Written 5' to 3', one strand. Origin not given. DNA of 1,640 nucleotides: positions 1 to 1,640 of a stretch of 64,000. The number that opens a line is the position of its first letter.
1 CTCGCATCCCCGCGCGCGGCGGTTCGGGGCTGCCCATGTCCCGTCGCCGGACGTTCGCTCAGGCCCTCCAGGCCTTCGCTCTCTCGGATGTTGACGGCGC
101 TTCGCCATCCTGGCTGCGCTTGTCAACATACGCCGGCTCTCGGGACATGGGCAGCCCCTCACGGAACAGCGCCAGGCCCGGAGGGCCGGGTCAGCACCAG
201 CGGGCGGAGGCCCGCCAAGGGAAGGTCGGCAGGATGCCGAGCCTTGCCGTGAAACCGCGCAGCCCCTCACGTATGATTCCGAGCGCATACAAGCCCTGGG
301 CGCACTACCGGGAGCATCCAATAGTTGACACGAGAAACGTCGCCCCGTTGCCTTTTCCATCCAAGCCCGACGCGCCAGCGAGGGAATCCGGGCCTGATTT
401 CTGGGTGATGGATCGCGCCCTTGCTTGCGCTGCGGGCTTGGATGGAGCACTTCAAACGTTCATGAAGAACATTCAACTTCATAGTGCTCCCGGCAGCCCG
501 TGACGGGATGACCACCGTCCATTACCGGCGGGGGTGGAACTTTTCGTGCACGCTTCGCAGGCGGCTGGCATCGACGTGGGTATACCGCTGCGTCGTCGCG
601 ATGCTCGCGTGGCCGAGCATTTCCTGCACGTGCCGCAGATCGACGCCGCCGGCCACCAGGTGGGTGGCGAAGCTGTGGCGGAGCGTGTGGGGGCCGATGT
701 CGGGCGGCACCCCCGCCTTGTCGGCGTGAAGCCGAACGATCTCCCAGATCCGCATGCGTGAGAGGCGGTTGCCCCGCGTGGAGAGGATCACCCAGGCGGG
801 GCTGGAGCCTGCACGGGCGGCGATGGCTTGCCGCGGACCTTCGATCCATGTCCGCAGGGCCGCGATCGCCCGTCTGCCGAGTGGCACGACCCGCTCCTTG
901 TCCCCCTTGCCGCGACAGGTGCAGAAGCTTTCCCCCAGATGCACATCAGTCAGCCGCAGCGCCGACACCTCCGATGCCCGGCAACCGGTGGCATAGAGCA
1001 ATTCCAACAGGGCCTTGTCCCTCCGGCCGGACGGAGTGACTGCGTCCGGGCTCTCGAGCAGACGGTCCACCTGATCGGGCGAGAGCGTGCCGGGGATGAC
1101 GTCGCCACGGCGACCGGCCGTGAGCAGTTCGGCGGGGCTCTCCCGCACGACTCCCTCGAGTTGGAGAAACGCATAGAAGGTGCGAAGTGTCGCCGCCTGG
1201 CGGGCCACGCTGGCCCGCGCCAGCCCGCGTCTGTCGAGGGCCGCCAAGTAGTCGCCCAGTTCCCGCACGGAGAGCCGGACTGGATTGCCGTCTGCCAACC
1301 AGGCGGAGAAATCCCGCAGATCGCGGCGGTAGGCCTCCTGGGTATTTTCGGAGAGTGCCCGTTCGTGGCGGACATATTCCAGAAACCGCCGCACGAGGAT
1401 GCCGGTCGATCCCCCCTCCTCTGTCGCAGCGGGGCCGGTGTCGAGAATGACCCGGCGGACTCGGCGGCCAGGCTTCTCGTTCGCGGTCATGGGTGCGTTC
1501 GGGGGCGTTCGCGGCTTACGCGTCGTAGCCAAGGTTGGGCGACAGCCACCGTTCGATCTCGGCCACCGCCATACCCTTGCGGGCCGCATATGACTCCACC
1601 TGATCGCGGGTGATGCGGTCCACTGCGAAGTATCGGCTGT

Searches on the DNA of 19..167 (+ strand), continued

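Call 32: search_with_rna_model(model_id=R1, sources=[window, L001, L003, L004, L005, L006, L008, L009, L011, L012, L013, L014, L015, L016, L018, L019, L020, L022, L023, L024, L025, L027, L028, L029, L030, L031, L032, L033, L034, L035, L037, L038, L039, L040, L041, L042, L043, L044, L046, L047, L049, L050, L052, L053, L054, L055, L056, L057, L058, L059, L060, L061, L062, L064, L067, L068, L069, L072, L073, L075, L076, L077, L078, L079, L080, L082, L084, L086, L089, L092, L093, L094, L095, L096, L097, L098, L099, L100, L101, L102, L104, L105, L106, L107, L108, L111, L113, L115], max_evalue=1e-14, make_alignment=true)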
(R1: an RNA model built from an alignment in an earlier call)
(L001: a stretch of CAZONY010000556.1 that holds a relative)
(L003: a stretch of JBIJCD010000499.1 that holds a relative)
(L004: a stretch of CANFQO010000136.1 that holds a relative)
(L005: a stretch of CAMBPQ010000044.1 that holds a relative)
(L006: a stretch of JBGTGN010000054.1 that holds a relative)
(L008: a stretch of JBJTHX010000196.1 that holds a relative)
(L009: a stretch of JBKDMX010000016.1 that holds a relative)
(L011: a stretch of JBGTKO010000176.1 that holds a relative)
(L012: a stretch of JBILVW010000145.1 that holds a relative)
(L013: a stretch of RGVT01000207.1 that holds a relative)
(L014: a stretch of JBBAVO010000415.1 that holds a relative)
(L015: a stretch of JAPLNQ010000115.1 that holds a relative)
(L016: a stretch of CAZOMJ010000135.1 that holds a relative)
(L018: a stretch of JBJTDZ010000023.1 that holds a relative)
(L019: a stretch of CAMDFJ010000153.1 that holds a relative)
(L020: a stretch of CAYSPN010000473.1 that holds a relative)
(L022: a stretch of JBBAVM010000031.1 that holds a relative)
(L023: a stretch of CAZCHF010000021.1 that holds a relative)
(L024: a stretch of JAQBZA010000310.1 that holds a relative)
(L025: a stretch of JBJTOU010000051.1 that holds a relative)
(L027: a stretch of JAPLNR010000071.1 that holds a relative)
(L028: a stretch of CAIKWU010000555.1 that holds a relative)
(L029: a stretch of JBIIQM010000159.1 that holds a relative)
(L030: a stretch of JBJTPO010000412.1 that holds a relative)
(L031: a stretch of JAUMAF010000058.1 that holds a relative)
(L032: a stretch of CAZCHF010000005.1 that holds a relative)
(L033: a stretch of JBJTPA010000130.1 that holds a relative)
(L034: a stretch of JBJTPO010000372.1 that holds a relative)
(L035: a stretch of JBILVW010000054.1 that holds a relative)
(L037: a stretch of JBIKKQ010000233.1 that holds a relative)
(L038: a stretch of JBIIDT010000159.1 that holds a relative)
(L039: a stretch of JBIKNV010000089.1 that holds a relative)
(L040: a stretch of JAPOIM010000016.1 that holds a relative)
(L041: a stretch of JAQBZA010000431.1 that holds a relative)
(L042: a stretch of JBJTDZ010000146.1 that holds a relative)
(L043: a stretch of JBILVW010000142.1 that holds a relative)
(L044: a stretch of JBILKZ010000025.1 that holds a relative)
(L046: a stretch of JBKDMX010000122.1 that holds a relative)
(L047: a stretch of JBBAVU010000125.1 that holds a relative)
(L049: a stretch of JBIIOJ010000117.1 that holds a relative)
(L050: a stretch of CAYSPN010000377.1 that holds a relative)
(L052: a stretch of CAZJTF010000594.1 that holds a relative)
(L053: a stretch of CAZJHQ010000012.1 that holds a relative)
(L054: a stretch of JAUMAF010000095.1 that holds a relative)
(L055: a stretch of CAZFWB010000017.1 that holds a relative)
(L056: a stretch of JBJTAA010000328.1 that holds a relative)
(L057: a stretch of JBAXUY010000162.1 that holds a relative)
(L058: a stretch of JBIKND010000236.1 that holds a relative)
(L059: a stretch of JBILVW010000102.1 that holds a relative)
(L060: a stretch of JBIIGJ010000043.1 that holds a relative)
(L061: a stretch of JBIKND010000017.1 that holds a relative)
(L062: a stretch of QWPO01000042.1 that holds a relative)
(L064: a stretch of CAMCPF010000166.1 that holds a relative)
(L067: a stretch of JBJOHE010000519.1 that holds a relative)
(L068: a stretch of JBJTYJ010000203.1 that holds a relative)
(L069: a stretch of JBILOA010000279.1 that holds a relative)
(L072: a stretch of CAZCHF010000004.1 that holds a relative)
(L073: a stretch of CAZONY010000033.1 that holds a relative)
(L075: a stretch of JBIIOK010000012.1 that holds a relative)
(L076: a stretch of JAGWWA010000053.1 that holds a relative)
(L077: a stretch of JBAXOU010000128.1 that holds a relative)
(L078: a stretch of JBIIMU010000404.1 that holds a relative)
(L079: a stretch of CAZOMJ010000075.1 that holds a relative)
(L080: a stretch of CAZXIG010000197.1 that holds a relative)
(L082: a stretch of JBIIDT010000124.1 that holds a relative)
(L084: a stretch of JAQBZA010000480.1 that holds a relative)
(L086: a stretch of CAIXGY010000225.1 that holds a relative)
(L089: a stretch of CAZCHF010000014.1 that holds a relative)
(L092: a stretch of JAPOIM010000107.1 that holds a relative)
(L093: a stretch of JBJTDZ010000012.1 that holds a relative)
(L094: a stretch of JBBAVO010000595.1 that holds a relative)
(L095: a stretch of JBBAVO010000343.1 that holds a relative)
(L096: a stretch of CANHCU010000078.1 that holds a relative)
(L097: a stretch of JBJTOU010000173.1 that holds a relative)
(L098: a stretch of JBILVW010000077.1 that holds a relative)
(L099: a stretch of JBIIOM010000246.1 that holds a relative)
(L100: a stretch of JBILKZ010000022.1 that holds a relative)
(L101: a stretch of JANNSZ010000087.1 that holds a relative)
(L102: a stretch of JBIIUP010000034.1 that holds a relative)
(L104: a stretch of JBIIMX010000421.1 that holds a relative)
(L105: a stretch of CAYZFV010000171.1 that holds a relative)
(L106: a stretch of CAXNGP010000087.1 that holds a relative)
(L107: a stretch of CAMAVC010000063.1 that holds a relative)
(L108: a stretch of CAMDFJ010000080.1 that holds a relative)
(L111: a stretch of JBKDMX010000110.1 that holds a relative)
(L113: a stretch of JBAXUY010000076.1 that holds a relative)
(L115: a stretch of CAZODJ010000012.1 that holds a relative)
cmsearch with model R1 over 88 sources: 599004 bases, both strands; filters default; matches with E-value up to 1e-14: 109.
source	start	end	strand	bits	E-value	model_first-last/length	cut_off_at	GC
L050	2005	2152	+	164.5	5.6e-32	1-146/146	no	0.68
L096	3152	3298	-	163.1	1.1e-31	1-146/146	no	0.71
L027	377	522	-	159.8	5.7e-31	1-146/146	no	0.67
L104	15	160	+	157.3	1.9e-30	1-146/146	no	0.62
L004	2554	2701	-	155.5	4.4e-30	1-146/146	no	0.68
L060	5791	5938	-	154.7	6.6e-30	1-146/146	no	0.7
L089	2341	2487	-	154.6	6.9e-30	1-146/146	no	0.67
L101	7655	7800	+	153.9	9.7e-30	1-146/146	no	0.68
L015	1781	1927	-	153.9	9.9e-30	1-146/146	no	0.69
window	17346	17492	+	153.6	1.1e-29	1-146/146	no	0.69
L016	3408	3554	-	153.4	1.2e-29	1-146/146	no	0.69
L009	137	284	-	153.2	1.4e-29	1-146/146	no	0.67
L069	3432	3579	+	152.9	1.6e-29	1-146/146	no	0.7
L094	882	1026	+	151.3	3.6e-29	1-146/146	no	0.7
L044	7767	7913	-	151.3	3.6e-29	1-146/146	no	0.7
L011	6098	6243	-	150.9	4.2e-29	1-146/146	no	0.68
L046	7714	7860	+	150.8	4.4e-29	1-146/146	no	0.73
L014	675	821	-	150.8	4.5e-29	1-146/146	no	0.71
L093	1192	1338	+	149.7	7.5e-29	1-146/146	no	0.73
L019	4720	4868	+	149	1.1e-28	1-146/146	no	0.68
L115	1745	1893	-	148.6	1.3e-28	1-146/146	no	0.66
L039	845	991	+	147.6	2.1e-28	1-146/146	no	0.7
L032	929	1075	-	147.6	2.1e-28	1-146/146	no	0.67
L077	1684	1830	+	147.3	2.4e-28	1-146/146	no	0.71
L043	3759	3906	-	146.5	3.6e-28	1-146/146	no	0.72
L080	1535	1682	+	145.9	4.9e-28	1-146/146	no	0.71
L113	1822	1968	-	145.7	5.4e-28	1-146/146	no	0.71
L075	7653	7799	+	145.6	5.5e-28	1-146/146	no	0.7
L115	713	859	-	145.2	6.7e-28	1-146/146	no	0.63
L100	4668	4815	-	144.3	1.1e-27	1-146/146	no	0.7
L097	4658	4805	-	144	1.2e-27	1-146/146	no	0.71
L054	689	837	-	143.3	1.7e-27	1-146/146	no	0.74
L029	1537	1684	-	143.2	1.8e-27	1-146/146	no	0.7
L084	867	1013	-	142.7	2.3e-27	1-146/146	no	0.72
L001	212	359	+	141.8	3.5e-27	1-146/146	no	0.75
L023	4390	4536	-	141.4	4.3e-27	1-146/146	no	0.7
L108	262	408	+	141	5.3e-27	1-146/146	no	0.71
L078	111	258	+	140.5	6.6e-27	1-146/146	no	0.72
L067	274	419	+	140.3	7.4e-27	1-146/146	no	0.71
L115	7252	7399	-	138.9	1.5e-26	1-146/146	no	0.68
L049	1109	1256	+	138.5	1.7e-26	1-146/146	no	0.68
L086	6932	7078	-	138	2.2e-26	1-146/146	no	0.72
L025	5748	5894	+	137.9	2.3e-26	1-146/146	no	0.69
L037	1248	1394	-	137.3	3.2e-26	1-146/146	no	0.73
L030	21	167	+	136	5.8e-26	1-146/146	no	0.66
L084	2512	2658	+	135.4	7.8e-26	1-146/146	no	0.69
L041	1634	1781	+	135.3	8.6e-26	1-146/146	no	0.7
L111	2052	2199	+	135.1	9.1e-26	1-146/146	no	0.72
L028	262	409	-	134.9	1e-25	1-146/146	no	0.7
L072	5663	5811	-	133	2.5e-25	1-146/146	no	0.61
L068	213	359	+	132.9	2.7e-25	1-146/146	no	0.69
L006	1412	1558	-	132.8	2.9e-25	1-146/146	no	0.65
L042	39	184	+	132.5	3.3e-25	1-146/146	no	0.78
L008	3792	3940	-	132.3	3.6e-25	1-146/146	no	0.74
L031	249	396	+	132.2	3.8e-25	1-146/146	no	0.72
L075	3114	3263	-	131.4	5.6e-25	1-146/146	no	0.71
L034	3404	3550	+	131.3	5.9e-25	1-146/146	no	0.69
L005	5241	5389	+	130.5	8.7e-25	1-146/146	no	0.74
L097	2822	2969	-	129.9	1.1e-24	1-146/146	no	0.72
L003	2603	2744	-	129.1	1.7e-24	5-146/146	5'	0.7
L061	5960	6106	-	128.7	2.1e-24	1-146/146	no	0.71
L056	2658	2804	-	127.4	3.8e-24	1-146/146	no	0.7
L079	3546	3673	-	127.1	4.5e-24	20-146/146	5'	0.7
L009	3441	3590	+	126.5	6e-24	1-146/146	no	0.72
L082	4753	4901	+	125.9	8.1e-24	1-146/146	no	0.7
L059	253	402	-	125.2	1.1e-23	1-146/146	no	0.71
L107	2688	2836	+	125.2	1.2e-23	1-146/146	no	0.68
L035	1830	1960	+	124.4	1.6e-23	8-137/146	no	0.72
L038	288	436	+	123.9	2.1e-23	1-146/146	no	0.75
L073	2973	3124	-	123.6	2.4e-23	1-146/146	no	0.72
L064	1779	1925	+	123.5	2.6e-23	1-146/146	no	0.75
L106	466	612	-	122.8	3.6e-23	1-146/146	no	0.73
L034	3551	3697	-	122.4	4.4e-23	1-146/146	no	0.67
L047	463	611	+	121.9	5.7e-23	1-146/146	no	0.72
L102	4124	4271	-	121.8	5.8e-23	1-146/146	no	0.75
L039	6391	6538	-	121.5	6.7e-23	1-146/146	no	0.68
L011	1981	2118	-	121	8.6e-23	1-146/146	no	0.66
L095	133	297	+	120.6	1.1e-22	1-146/146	no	0.68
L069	1514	1662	+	120.1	1.4e-22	1-146/146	no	0.7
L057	4839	4985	+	118.6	2.8e-22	1-146/146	no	0.73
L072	5427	5574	+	118.2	3.4e-22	1-146/146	no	0.66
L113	4450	4597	+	118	3.8e-22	1-146/146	no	0.7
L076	677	824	-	117.5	4.7e-22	1-146/146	no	0.68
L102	3963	4110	+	115.2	1.5e-21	1-146/146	no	0.76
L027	6439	6658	-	112.1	6.5e-21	1-146/146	no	0.7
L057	4999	5165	-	111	1.2e-20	1-146/146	no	0.69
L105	5698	5828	-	110.8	1.3e-20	19-146/146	5'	0.69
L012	6876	6988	+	109.7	2.1e-20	1-111/146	3'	0.66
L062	3955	4127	-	106.3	1.1e-19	1-146/146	no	0.75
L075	7869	8000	-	105.9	1.3e-19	20-146/146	5'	0.68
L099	3659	3792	+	105.3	1.8e-19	1-134/146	3'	0.66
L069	3646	3779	-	103.8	3.7e-19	14-146/146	5'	0.63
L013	953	1099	-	103.6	4e-19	1-146/146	no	0.74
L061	5791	5937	+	103.4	4.6e-19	1-146/146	no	0.71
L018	5023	5168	+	103.1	5.2e-19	1-146/146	no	0.79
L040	7356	7506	+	102.7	6.3e-19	1-146/146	no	0.69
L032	2641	2789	-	100.3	2e-18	1-146/146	no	0.69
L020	2712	2885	-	98.3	5.5e-18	1-146/146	no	0.68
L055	2224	2371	+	96.7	1.2e-17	1-146/146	no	0.71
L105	1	117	-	96.6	1.2e-17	1-115/146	3'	0.69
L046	2486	2652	-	96.1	1.6e-17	1-146/146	no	0.72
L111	2220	2384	-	94.1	4.2e-17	1-146/146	no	0.7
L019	4964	5111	-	92.8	7.9e-17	1-146/146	no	0.73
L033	7509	7618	+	92.7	8.4e-17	1-109/146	3'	0.74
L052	869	1013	+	88.1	7.7e-16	1-146/146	no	0.77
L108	428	574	-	85.8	2.4e-15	1-146/146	no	0.71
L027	140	358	+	83.9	5.9e-15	1-146/146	no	0.75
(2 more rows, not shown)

Alignment A3: 109 matches aligned to the model, 305 columns, each read 5' to 3' on its own strand. Consensus structure (alignment columns), stored with it:
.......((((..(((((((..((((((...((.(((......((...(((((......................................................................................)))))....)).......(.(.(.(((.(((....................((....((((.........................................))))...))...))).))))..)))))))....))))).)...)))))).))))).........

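Call 38: search_with_rna_model(model_id=R1, sources=[L119, L120, L121, L122, L123, L124, L125, L126, L127, L128, L129, L130, L131, L132, L133, L134, L135, L136, L137, L138, L139, L140, L141, L142, L143, L144, L145, L146, L147, L148, L149, L150, L151, L152, L153, L154, L155, L156, L157, L158, L159, L160, L161, L162, L163, L164, L165, L166, L167, L168, L169, L170, L171, L172, L173, L174, L175, L176, L177, L178, L179, L180, L181, L182, L183, L184, L185, L186, L187, L188, L189, L190, L191, L192, L193, L194, L195, L196, L197, L198], max_evalue=0.0001)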
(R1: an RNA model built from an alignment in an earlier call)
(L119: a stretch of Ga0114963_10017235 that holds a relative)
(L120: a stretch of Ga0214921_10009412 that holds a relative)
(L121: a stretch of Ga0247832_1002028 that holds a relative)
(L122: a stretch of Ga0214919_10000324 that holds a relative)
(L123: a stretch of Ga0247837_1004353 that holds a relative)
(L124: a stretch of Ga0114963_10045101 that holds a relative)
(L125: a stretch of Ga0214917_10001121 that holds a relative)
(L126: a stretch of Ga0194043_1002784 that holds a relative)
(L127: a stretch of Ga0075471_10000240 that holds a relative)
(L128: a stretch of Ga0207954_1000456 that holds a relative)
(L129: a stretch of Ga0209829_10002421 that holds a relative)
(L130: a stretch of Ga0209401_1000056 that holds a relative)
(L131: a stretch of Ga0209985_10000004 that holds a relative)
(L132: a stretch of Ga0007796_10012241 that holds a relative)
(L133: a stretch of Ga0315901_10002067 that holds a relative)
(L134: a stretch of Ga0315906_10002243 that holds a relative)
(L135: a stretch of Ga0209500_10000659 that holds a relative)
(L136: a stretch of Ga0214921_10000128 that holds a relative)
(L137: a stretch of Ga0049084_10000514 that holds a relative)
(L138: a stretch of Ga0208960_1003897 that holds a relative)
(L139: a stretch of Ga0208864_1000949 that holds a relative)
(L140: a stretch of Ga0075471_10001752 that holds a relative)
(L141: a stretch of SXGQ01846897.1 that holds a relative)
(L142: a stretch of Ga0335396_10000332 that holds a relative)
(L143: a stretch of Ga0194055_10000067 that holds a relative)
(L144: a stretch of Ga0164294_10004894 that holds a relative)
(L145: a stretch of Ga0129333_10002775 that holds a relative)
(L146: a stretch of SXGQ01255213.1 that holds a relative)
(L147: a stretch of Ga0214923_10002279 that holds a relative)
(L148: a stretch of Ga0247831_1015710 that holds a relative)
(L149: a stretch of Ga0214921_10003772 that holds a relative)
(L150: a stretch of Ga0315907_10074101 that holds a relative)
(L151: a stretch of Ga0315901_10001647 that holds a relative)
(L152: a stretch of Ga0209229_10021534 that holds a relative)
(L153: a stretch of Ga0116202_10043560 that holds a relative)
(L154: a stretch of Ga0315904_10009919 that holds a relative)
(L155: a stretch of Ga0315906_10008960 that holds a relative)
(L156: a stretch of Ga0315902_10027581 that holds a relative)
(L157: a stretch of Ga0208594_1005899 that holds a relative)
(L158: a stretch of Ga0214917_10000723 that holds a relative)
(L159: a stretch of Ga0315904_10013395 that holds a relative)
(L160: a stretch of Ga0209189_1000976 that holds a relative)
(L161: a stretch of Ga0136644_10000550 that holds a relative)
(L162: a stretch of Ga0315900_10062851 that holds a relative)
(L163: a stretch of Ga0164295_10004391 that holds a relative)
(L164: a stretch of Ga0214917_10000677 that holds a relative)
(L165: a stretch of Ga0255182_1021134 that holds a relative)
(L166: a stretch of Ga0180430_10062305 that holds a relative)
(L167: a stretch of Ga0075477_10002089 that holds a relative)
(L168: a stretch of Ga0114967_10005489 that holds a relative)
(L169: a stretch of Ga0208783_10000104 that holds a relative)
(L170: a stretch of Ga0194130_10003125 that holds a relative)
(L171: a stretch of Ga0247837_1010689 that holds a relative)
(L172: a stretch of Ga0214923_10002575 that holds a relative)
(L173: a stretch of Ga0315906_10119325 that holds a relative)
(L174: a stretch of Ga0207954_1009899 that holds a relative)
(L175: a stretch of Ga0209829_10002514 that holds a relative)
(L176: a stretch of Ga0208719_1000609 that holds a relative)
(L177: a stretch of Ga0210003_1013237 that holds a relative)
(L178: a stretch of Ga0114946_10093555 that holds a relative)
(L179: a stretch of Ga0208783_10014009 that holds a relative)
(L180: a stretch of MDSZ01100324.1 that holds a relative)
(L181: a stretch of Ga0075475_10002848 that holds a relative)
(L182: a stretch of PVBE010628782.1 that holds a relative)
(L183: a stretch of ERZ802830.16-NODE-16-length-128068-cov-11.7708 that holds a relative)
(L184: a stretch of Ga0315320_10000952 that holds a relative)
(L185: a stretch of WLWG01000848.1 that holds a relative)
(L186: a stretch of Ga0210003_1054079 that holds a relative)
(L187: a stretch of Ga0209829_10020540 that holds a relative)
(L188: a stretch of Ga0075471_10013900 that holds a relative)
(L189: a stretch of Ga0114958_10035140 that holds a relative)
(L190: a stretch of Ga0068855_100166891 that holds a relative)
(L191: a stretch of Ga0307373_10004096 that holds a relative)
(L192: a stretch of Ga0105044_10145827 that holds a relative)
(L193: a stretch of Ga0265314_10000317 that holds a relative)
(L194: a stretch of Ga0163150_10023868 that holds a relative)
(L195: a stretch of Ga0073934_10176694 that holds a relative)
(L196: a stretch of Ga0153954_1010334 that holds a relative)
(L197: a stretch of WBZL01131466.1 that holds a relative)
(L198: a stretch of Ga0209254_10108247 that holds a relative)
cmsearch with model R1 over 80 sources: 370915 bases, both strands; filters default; matches with E-value up to 0.0001: 19.
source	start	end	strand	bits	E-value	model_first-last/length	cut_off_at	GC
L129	4739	4885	+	140.9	3.4e-27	1-146/146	no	0.71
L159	3815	3960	-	139.6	6.5e-27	1-146/146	no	0.71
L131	3829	3977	-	137.8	1.5e-26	1-146/146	no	0.7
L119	3633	3780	+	134.9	6.2e-26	1-146/146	no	0.74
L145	3852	3999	-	134.8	6.5e-26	1-146/146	no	0.74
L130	4002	4150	-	132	2.5e-25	1-146/146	no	0.67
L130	3753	3901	-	125.1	7.5e-24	1-146/146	no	0.69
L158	50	194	-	120.5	6.9e-23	1-146/146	no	0.68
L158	3763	3909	-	120.1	8.5e-23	1-146/146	no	0.69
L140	3800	3947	-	119.1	1.4e-22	1-146/146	no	0.69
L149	50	194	-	117.8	2.5e-22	1-146/146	no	0.69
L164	2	144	-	116.6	4.7e-22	1-146/146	no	0.73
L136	3690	3837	+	115.6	7.3e-22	1-146/146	no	0.7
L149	3775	3921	-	114.9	1e-21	1-146/146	no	0.7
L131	3656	3803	+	95.5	1.3e-17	1-146/146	no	0.66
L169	3879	3995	-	76.7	1.2e-13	33-146/146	5'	0.7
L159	3629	3801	+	65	3.5e-11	1-146/146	no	0.72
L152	2704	2786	-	59.1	6.2e-10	62-146/146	5'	0.73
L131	3831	3979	+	35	7.9e-05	1-146/146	no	0.69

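Call 68: search_with_rna_model(model_id=R1, sources=[L199, L200, L201, L202, L203, L204, L205, L206, L207, L208], max_evalue=0.001)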
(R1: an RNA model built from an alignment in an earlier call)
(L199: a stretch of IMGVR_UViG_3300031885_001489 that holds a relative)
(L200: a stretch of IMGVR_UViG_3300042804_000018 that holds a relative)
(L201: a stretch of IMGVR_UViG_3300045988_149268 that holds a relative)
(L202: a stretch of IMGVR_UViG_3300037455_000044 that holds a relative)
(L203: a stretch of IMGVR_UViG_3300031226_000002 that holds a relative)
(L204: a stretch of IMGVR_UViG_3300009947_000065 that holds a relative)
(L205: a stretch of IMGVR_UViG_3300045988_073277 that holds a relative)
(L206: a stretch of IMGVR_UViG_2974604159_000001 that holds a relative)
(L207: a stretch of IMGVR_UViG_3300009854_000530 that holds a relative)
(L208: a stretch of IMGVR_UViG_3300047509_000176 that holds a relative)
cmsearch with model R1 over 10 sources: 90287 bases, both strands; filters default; matches with E-value up to 0.001: 0.
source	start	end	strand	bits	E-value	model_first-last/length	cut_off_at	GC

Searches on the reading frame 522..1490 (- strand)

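Call 36: search_protein_families(library=pfam, proteins=[window:522-1490:-])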
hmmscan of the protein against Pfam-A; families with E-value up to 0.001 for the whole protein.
window:522-1490:- (322 aa): 3 families
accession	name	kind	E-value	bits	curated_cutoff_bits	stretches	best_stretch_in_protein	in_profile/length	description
PF00589.27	Phage_integrase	-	2.3e-45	154.9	27.1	1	136-309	3-171/172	Phage integrase family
PF02899.23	Phage_int_SAM_1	-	1.3e-18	67.5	22.3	1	34-113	2-83/83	Phage integrase, N-terminal SAM-like domain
PF13495.12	Phage_int_SAM_4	-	1.9e-07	31.8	27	1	32-107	1-76/85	Phage integrase, N-terminal SAM-like domain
